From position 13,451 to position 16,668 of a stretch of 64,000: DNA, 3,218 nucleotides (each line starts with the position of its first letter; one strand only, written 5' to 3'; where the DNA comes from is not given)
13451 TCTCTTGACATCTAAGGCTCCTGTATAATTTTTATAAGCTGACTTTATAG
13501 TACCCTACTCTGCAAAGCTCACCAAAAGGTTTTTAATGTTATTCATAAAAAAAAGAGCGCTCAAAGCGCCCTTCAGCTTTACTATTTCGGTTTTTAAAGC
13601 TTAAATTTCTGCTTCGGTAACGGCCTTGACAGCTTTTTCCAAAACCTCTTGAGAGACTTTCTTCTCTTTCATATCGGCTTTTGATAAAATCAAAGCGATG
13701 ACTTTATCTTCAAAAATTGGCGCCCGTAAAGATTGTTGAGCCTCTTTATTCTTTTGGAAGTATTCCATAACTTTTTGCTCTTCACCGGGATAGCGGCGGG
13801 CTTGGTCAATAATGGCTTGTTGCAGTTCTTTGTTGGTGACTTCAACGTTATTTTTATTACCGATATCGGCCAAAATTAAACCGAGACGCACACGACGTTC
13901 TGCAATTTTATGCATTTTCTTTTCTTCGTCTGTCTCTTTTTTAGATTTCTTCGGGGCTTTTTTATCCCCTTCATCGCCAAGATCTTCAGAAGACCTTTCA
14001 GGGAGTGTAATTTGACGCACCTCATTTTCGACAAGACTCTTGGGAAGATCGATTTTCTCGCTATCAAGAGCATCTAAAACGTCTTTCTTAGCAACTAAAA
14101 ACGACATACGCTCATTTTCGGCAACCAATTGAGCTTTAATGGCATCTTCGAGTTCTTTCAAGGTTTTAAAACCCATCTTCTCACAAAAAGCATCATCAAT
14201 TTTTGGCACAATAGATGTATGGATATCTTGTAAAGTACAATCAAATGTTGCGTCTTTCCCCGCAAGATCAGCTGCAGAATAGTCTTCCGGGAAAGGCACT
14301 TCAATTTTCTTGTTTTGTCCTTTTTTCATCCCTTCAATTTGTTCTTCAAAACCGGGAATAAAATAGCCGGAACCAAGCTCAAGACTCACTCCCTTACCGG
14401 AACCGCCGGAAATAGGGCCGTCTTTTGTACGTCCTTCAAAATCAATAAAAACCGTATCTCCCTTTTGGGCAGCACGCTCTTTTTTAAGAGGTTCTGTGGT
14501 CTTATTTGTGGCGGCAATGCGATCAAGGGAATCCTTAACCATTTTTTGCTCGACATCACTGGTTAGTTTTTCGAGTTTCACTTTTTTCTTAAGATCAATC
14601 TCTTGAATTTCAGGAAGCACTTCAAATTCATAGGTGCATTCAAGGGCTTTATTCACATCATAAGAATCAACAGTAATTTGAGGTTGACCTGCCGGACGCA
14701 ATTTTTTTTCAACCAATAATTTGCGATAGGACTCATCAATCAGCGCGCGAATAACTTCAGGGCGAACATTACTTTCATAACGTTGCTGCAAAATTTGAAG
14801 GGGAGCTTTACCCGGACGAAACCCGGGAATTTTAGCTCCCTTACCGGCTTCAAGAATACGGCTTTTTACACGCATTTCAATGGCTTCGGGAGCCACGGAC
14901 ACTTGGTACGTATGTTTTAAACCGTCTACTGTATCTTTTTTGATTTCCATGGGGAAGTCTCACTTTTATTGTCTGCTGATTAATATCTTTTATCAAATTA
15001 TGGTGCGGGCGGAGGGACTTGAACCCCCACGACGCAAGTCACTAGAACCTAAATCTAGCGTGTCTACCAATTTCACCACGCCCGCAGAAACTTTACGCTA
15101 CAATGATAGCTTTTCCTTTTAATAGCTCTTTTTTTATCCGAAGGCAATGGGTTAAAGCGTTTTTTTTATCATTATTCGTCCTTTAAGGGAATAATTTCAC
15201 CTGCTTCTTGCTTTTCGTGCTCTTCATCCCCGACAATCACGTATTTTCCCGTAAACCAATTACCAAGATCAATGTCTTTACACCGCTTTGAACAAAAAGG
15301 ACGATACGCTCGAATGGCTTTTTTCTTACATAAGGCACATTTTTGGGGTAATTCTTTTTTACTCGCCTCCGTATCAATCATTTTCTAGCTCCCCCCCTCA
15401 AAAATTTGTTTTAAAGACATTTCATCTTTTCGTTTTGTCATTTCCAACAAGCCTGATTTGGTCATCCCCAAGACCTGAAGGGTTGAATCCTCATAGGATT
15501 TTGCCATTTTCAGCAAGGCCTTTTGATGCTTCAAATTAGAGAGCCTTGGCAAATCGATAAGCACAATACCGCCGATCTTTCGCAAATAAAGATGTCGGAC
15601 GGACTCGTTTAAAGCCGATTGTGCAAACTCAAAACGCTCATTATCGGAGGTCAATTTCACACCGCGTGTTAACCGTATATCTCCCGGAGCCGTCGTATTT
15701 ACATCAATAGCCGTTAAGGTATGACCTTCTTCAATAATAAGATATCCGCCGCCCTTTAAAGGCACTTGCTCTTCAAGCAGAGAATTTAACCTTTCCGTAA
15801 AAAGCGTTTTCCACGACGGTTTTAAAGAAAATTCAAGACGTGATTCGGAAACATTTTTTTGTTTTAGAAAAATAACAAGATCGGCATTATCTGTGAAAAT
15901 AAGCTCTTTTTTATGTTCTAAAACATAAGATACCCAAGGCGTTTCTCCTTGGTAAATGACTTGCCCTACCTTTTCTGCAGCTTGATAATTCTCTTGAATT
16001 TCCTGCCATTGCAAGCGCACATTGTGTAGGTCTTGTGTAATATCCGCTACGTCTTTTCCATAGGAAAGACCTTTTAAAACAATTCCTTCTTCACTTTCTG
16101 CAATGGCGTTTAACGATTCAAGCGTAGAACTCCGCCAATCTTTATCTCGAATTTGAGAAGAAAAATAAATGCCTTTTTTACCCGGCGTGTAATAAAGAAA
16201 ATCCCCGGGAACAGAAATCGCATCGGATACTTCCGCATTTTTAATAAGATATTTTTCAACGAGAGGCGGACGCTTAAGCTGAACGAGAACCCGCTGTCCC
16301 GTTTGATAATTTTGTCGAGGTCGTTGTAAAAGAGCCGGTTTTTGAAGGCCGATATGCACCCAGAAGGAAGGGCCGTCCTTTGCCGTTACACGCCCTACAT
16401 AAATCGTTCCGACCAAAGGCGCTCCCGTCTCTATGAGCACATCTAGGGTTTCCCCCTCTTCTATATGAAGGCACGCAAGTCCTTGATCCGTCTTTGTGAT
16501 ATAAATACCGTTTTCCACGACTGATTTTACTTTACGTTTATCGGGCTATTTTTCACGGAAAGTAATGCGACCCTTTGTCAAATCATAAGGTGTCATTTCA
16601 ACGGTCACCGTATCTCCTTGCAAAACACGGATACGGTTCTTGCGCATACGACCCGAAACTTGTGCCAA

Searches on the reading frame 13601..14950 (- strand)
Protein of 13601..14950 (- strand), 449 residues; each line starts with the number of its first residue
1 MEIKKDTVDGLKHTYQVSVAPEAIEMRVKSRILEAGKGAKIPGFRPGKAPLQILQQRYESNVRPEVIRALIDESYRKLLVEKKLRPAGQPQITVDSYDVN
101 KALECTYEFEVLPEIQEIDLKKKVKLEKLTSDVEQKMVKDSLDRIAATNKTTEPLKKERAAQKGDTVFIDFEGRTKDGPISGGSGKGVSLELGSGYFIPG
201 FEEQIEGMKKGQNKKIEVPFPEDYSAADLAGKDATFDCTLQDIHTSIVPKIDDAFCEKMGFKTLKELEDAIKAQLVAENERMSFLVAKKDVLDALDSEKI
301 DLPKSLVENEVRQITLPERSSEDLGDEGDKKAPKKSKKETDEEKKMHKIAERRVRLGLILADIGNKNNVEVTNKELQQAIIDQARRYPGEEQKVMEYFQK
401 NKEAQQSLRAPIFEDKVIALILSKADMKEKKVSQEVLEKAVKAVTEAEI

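Call 5: search_protein_families(library=pfam, proteins=[window:13601-14950:-], max_evalue=0.00001)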
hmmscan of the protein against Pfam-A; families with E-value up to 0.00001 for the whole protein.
window:13601-14950:- (449 aa): 3 families
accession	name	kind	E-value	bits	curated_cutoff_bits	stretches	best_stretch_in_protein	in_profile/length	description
PF05697.18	Trigger_N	-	2.3e-32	112.7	22.2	1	1-145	1-144/144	Bacterial trigger factor protein (TF)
PF05698.19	Trigger_C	-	4.4e-23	82.6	22.7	1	263-422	1-161/162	Bacterial trigger factor protein (TF) C-terminus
PF00254.34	FKBP_C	-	5.2e-18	65.6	21.1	1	158-240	2-93/94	FKBP-type peptidyl-prolyl cis-trans isomerase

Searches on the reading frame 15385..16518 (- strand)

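Call 5: search_protein_families(library=pfam, proteins=[window:15385-16518:-], max_evalue=0.00001)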
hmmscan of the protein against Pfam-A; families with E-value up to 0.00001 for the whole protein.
window:15385-16518:- (377 aa): 1 family
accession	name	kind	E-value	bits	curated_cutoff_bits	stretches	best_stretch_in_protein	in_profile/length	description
PF10150.14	RNase_E_G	-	5.7e-35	121.5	25.5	1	102-364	1-269/270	Ribonuclease E/G family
